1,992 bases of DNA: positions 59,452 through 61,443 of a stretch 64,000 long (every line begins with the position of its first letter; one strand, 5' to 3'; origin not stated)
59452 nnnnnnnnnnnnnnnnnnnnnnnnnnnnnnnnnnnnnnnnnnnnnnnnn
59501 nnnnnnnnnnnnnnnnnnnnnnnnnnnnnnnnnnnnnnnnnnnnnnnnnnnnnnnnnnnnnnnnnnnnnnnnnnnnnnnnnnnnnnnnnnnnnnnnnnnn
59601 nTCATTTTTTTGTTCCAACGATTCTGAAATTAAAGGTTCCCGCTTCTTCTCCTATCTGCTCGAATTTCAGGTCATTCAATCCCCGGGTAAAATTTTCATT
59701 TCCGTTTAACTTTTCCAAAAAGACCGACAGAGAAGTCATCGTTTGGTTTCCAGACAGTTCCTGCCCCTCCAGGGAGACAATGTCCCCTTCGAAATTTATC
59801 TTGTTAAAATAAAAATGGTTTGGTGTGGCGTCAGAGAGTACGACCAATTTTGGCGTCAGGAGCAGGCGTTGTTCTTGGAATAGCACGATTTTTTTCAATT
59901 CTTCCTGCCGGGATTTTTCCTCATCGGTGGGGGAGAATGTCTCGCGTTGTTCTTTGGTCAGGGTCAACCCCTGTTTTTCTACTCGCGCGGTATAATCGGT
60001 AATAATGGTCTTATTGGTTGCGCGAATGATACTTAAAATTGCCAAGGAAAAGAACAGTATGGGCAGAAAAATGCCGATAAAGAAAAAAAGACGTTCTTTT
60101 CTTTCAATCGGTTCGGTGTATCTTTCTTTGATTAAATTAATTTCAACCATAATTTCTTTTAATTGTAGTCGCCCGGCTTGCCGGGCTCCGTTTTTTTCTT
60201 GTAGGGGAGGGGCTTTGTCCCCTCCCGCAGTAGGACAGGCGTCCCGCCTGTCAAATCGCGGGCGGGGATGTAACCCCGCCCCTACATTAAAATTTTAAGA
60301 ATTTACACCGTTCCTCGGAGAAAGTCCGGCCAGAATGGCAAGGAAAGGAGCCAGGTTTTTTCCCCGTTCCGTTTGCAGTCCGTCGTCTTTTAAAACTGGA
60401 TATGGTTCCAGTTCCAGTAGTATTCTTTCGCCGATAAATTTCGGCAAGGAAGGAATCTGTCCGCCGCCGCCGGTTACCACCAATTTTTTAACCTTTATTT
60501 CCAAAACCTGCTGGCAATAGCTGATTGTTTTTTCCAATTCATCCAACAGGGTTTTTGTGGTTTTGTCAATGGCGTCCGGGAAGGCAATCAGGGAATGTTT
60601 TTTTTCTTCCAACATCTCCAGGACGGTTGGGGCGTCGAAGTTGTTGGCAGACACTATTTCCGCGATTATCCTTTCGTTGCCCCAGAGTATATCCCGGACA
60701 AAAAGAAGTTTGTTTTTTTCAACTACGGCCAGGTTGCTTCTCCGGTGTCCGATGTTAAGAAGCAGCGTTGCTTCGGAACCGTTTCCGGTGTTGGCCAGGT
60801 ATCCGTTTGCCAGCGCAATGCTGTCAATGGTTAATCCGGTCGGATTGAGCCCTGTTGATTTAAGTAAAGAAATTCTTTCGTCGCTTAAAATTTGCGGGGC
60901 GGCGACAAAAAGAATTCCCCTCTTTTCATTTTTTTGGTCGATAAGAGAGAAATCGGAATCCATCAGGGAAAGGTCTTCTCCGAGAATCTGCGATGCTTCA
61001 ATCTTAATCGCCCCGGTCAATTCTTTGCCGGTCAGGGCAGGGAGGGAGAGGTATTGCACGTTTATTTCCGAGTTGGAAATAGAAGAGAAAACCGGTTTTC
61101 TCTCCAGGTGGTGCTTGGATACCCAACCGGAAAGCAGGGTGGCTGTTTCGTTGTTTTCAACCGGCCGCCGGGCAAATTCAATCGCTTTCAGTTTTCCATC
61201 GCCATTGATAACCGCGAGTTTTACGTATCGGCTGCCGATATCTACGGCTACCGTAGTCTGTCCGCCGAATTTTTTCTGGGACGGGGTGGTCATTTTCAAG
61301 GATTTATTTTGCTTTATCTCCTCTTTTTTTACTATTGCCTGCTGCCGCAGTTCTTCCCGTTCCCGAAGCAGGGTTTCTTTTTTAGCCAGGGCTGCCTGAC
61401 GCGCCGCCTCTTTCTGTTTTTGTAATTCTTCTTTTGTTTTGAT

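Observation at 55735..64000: Type IV pilus locus with atypical components: PilM carrying a tandemly duplicated coiled-coil extension, and an Ig-repeat protein inserted between pilP and pilQ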

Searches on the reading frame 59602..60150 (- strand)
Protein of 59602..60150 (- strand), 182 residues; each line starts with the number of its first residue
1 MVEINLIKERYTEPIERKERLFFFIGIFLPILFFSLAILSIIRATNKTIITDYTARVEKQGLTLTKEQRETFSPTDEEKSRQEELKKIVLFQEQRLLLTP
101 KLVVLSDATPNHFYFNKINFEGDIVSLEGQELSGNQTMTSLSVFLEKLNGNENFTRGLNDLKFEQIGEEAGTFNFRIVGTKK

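Call 3: search_protein_families(library=pfam, proteins=[window:59602-60150:-], max_evalue=0.1)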
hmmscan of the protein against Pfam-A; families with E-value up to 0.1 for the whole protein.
window:59602-60150:- (182 aa): 1 family
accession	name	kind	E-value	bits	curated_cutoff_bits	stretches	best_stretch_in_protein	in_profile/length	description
PF05137.18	PilN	-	0.00074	20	22.8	1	105-160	6-53/78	Fimbrial assembly protein (PilN)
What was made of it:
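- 59602..60150 (-): PilN, 182 aa. The N-terminus reads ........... and is followed by a transmembrane segment. Pfam PilN E 7.4e-4, below cutoff (call 3).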

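Call 49: search_protein_families(library=ncbifam, proteins=[window:59602-60150:-], max_evalue=0.01)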
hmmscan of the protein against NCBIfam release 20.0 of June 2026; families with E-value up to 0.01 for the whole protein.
window:59602-60150:- (182 aa): 1 family
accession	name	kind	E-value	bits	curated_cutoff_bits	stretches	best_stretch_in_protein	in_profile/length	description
NF047418.1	teichoic_AuxB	equivalog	0.0024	16.9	300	1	22-83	128-189/345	lipoteichoic acid stability factor AuxB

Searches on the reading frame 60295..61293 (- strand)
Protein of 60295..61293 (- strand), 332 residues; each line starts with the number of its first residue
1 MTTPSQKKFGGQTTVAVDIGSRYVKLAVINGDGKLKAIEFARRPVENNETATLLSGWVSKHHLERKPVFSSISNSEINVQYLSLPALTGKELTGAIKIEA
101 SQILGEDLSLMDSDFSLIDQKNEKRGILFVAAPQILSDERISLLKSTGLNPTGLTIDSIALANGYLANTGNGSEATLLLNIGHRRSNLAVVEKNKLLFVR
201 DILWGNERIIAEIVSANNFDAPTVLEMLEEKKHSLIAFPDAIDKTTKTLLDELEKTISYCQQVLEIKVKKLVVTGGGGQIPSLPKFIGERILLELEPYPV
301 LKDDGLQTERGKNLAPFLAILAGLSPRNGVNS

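Call 52: find_related_loci(query=A3, collection=genome_contigs, flank=8000)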
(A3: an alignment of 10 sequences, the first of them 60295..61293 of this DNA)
Query A3 (332 aa) in genome_contigs; peptide patterns used: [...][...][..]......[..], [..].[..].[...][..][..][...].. (x = any residue, [..] = any of these).
36 stretches matched a pattern; 5 encode a relative of the query (tblastn E <= 1e-3); 5 distinct loci.
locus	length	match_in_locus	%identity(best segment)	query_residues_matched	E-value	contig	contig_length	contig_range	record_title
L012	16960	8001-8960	78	6-325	4e-170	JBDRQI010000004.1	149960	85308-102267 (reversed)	MAG: Candidatus Omnitrophota bacterium isolate MEGAHIT-group-2.36 k141_21944, whole genome shotgun sequence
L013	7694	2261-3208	48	6-325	3e-96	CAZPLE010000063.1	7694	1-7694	MAG TPA_asm: uncultured bacterium isolate SRP231805_co4_127 genome assembly, contig: k141_148132, whole genome shotgun s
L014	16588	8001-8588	26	13-202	1e-16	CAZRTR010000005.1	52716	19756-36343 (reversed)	MAG TPA_asm: uncultured Planctomycetia bacterium isolate ERP125453_co1_528 genome assembly, contig: NODE_428_length_5271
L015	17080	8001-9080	22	1-327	5e-16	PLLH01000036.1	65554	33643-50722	MAG: Elusimicrobia bacterium isolate fen_1177 73.20120800_E3X.47_contig_1654, whole genome shotgun sequence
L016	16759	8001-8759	22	65-298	7e-11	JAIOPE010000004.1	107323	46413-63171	MAG: Planctomycetota bacterium isolate LakeFargette_0920_ALND_MAG_70_12 LacPavin_0920_ALND_scaffold_80721, whole genome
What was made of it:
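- Tried and rejected: Broader synteny survey: the genome_contigs scan with a PilM alignment returned only five loci, and only one of them (L013) was a new close relative (call 52).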

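Call 65: search_protein_families(library=pfam, proteins=[L013:4328-4903:+], max_evalue=0.05)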
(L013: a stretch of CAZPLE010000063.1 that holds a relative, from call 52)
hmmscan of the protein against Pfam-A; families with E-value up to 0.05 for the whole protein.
L013:4328-4903:+ (191 aa): 2 families
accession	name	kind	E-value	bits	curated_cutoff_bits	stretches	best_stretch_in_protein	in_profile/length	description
PF14566.11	PTPlike_phytase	-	0.028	15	27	1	30-105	30-106/158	Inositol hexakisphosphate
PF15820.10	ECSCR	-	0.037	14.3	27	0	7-68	30-90/104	Endothelial cell-specific chemotaxis regulator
